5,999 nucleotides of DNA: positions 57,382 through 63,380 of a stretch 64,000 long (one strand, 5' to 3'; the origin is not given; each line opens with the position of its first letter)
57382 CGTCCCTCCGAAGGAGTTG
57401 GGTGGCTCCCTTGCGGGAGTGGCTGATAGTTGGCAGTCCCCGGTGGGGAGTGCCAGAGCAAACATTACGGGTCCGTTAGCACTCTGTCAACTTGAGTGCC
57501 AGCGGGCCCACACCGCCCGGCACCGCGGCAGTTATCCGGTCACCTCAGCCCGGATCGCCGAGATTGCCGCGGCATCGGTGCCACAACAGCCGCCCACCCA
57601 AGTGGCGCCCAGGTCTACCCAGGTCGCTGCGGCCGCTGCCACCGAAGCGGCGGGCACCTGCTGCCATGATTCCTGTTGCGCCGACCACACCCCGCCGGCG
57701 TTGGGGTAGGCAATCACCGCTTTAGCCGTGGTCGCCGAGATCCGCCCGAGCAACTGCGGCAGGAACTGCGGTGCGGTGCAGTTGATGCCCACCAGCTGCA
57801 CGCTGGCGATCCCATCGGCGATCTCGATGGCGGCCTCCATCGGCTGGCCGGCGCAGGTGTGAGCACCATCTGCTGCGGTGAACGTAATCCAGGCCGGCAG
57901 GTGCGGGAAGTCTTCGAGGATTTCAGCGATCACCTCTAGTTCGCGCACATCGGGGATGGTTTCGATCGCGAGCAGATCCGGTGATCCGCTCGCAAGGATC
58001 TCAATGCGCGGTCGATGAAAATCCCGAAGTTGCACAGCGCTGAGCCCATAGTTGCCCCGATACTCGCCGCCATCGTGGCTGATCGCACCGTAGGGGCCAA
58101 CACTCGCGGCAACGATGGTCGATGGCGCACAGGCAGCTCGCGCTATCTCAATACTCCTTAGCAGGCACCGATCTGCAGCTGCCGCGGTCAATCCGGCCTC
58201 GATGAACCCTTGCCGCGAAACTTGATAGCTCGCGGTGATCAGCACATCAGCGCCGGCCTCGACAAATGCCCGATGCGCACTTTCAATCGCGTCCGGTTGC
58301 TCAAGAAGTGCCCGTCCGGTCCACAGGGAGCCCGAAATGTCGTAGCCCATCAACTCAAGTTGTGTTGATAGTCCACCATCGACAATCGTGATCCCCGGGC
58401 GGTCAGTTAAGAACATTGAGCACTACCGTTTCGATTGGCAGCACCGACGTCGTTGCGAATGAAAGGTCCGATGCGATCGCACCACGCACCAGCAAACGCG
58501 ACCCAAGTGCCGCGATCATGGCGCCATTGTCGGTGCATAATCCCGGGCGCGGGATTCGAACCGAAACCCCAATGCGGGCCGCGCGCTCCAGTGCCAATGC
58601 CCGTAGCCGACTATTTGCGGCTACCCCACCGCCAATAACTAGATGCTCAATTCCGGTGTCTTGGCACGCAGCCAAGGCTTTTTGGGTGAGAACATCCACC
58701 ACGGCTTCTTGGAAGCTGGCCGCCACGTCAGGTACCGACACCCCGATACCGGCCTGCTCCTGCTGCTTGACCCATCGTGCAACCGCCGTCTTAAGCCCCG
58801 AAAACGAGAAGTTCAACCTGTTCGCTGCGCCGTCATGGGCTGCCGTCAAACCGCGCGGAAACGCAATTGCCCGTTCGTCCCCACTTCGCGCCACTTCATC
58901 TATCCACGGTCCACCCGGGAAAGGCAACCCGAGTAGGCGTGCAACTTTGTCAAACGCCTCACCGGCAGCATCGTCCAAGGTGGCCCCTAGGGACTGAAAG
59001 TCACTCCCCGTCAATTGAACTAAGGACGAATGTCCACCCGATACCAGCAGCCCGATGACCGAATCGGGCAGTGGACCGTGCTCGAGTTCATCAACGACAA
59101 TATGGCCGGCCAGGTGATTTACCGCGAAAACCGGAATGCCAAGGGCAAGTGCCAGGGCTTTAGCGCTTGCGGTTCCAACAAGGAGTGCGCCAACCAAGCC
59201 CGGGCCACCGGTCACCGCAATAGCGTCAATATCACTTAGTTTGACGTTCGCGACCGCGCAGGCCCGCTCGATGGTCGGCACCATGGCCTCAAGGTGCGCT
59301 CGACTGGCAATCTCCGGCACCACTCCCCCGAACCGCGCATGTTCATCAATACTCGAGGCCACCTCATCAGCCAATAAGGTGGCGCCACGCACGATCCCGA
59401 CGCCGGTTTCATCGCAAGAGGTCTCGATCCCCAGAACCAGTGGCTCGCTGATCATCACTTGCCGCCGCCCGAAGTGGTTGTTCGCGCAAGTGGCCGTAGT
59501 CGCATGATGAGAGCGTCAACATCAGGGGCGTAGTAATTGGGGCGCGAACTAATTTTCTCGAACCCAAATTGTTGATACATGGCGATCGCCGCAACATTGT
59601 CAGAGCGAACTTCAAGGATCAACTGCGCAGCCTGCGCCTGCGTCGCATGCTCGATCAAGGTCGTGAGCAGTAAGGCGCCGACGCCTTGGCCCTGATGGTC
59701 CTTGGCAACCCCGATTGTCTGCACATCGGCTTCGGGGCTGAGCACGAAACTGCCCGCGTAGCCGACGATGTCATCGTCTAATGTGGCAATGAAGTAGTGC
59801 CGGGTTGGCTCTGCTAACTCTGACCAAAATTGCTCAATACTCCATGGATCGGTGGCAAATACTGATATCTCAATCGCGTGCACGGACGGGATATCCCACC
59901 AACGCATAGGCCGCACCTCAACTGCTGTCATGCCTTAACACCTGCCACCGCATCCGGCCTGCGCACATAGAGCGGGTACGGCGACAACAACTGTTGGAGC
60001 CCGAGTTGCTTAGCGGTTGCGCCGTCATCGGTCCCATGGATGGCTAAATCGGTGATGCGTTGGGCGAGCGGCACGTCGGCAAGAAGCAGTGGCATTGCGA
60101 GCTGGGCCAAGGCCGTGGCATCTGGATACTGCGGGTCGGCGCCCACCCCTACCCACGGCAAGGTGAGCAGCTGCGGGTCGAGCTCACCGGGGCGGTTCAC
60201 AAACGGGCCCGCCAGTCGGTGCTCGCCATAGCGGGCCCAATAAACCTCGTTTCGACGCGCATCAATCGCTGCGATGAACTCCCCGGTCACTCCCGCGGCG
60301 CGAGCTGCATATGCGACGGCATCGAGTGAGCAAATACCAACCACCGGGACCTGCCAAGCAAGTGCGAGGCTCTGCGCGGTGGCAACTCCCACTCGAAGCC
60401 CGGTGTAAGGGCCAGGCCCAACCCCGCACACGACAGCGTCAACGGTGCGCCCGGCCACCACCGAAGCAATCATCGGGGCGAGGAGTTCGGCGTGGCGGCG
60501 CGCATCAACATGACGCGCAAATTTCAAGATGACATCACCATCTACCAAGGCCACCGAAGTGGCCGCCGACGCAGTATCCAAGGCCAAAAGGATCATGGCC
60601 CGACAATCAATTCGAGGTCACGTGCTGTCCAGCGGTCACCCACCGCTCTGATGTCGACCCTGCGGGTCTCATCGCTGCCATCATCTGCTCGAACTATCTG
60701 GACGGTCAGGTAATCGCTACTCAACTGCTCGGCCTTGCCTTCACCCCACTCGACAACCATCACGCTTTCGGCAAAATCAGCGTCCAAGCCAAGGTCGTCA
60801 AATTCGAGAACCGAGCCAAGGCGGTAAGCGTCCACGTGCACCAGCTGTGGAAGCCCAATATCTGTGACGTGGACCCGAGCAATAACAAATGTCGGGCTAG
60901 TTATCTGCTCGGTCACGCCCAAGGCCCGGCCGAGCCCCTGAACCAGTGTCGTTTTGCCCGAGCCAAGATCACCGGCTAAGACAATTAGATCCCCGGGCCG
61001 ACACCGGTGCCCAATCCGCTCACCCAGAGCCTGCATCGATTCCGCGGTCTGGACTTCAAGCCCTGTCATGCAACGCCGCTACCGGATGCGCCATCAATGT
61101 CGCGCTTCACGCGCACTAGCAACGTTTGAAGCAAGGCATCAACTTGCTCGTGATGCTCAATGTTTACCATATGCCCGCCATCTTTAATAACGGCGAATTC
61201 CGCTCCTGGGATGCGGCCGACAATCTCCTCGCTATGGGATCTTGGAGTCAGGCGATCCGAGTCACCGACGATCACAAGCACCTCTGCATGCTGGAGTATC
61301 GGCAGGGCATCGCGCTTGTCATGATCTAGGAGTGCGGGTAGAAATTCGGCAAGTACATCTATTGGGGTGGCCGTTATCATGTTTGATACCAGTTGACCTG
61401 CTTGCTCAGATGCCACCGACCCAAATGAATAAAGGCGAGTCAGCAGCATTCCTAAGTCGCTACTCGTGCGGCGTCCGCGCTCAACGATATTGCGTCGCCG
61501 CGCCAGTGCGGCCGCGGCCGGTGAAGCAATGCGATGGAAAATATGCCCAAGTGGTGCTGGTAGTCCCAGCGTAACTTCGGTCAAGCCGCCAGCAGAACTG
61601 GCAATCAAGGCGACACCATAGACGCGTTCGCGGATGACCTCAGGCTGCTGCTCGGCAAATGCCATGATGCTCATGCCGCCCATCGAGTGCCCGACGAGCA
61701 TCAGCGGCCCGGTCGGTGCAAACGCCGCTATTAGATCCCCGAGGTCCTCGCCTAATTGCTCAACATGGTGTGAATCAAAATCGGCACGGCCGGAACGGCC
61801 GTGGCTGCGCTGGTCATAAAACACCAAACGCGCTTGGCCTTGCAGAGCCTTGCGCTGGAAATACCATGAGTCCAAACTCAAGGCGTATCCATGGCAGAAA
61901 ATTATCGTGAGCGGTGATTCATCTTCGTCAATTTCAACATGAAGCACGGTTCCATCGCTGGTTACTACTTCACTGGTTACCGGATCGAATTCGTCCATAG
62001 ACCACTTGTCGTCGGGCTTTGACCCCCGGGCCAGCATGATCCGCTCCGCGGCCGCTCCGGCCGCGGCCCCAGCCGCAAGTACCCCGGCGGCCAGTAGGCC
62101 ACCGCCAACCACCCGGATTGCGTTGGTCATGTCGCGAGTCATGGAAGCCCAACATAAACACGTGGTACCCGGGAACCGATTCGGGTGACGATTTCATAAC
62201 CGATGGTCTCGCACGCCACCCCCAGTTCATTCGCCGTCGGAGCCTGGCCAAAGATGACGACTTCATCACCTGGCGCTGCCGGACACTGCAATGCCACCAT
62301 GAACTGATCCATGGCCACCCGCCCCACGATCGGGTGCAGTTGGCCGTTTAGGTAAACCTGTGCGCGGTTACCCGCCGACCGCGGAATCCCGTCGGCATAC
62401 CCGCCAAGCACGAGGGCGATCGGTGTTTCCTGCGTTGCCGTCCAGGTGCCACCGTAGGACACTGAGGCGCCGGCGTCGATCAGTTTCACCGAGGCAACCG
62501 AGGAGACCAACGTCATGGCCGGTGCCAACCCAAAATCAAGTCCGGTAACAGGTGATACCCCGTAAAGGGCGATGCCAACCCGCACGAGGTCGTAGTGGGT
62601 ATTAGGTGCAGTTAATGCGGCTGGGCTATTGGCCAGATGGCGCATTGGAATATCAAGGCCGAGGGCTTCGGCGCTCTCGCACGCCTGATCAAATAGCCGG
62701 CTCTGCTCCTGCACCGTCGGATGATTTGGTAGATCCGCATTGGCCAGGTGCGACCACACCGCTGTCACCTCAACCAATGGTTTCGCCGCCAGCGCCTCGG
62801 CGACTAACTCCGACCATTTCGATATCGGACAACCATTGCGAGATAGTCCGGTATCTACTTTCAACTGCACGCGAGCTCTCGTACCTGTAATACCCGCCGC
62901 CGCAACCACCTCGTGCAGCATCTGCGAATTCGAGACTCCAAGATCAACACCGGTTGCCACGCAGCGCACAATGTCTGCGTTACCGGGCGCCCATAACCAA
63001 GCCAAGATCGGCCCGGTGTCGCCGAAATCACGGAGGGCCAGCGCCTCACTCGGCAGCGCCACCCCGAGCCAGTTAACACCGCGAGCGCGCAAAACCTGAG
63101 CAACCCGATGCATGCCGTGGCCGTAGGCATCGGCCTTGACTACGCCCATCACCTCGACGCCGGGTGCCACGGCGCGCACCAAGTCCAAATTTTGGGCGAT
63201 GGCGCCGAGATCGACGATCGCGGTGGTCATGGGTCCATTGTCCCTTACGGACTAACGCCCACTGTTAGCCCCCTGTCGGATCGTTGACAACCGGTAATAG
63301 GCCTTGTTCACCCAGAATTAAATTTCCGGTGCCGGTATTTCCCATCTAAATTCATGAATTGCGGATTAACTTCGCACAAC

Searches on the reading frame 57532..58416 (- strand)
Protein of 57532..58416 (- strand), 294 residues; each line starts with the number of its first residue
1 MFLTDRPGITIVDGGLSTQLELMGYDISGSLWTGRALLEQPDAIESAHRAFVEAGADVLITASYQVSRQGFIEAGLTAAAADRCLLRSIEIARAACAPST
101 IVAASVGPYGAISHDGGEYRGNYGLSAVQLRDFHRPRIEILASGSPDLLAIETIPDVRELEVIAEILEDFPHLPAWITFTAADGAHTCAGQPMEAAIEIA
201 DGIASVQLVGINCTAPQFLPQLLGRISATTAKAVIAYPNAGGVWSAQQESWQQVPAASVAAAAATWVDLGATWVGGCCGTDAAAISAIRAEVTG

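Call 66: search_protein_families(library=pfam, proteins=[window:57532-58416:-], max_evalue=0.00001)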
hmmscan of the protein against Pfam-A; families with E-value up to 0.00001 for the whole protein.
window:57532-58416:- (294 aa): 1 family
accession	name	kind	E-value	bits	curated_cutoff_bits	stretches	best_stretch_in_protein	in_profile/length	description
PF02574.22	S-methyl_trans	-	2.6e-70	237.9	22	1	11-292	2-283/283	Homocysteine S-methyltransferase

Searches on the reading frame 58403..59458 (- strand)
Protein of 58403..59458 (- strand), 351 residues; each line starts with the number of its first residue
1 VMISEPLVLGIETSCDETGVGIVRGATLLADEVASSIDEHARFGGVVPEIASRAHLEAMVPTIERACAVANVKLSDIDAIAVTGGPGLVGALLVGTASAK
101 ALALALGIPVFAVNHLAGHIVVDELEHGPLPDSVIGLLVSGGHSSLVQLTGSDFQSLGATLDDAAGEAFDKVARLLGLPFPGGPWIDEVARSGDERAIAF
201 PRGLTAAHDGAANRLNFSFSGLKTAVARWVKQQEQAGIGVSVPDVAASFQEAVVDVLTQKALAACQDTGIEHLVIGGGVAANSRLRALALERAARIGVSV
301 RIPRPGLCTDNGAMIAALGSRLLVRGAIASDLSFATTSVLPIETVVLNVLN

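Call 66: search_protein_families(library=pfam, proteins=[window:58403-59458:-], max_evalue=0.00001)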
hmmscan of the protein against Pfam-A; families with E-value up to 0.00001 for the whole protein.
window:58403-59458:- (351 aa): 2 families
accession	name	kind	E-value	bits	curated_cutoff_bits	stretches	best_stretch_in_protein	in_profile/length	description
PF00814.31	TsaD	-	4.1e-88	296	24.8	1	28-316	2-263/264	tRNA N6-adenosine threonylcarbamoyltransferase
PF22521.2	HypF_C_2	-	5.6e-08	33.3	27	1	226-312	149-236/241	Carbamoyltransferase, Kae1-like Domain, second subdomain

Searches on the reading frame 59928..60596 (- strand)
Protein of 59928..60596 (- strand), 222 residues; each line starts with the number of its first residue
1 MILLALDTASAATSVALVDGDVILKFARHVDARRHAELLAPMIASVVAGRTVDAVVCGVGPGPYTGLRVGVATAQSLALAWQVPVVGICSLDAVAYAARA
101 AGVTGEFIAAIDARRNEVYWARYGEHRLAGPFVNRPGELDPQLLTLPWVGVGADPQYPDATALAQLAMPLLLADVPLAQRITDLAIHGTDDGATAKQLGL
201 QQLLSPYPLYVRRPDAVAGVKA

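Call 66: search_protein_families(library=pfam, proteins=[window:59928-60596:-], max_evalue=0.00001)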
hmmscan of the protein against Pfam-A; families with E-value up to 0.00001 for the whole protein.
window:59928-60596:- (222 aa): 1 family
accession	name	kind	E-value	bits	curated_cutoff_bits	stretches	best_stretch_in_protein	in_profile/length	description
PF00814.31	TsaD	-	1.6e-24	87.5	24.8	1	32-128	26-128/264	tRNA N6-adenosine threonylcarbamoyltransferase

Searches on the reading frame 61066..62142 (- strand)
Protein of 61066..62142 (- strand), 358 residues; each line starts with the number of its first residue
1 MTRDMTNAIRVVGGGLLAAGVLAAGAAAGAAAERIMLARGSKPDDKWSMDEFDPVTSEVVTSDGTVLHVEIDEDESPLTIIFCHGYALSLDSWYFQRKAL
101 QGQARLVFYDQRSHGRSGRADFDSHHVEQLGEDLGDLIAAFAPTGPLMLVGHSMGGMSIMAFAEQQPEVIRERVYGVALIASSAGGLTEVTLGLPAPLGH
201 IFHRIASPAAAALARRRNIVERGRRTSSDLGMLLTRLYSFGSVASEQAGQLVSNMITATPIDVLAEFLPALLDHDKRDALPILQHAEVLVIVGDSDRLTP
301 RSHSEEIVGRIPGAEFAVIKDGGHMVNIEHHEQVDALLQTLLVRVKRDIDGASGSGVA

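Call 66: search_protein_families(library=pfam, proteins=[window:61066-62142:-], max_evalue=0.00001)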
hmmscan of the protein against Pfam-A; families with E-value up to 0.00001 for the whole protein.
window:61066-62142:- (358 aa): 4 families
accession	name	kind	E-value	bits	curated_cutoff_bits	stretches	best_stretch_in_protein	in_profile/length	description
PF00561.26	Abhydrolase_1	-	2e-21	77.2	25.8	1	79-330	2-244/245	alpha/beta hydrolase fold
PF12697.13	Abhydrolase_6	-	8.7e-21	76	26.3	1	80-334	1-214/217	Alpha/beta hydrolase family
PF12146.15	Hydrolase_4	-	7.2e-17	61.9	27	1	79-329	6-237/239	Serine aminopeptidase, S33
PF00975.26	Thioesterase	-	1.7e-07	32.1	26.4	1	80-243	2-155/226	Thioesterase domain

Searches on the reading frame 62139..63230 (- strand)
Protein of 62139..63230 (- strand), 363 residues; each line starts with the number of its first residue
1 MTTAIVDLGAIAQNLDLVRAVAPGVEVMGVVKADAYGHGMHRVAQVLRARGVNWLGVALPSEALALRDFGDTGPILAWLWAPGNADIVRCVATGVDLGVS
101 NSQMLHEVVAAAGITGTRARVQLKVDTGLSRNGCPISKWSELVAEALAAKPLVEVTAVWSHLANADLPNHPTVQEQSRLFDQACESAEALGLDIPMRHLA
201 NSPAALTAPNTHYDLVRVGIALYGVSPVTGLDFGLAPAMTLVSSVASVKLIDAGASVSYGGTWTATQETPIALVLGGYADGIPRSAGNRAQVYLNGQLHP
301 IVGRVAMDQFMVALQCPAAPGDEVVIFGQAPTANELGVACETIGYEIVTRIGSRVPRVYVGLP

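Call 66: search_protein_families(library=pfam, proteins=[window:62139-63230:-], max_evalue=0.00001)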
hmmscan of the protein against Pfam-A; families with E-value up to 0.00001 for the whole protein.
window:62139-63230:- (363 aa): 2 families
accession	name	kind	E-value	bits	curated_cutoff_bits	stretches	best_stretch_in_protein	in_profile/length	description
PF01168.26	Ala_racemase_N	-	1.1e-60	205.5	24.1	1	6-227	1-220/220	Alanine racemase, N-terminal domain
PF00842.27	Ala_racemase_C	-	2.6e-40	137.4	25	1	238-359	1-127/127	Alanine racemase, C-terminal domain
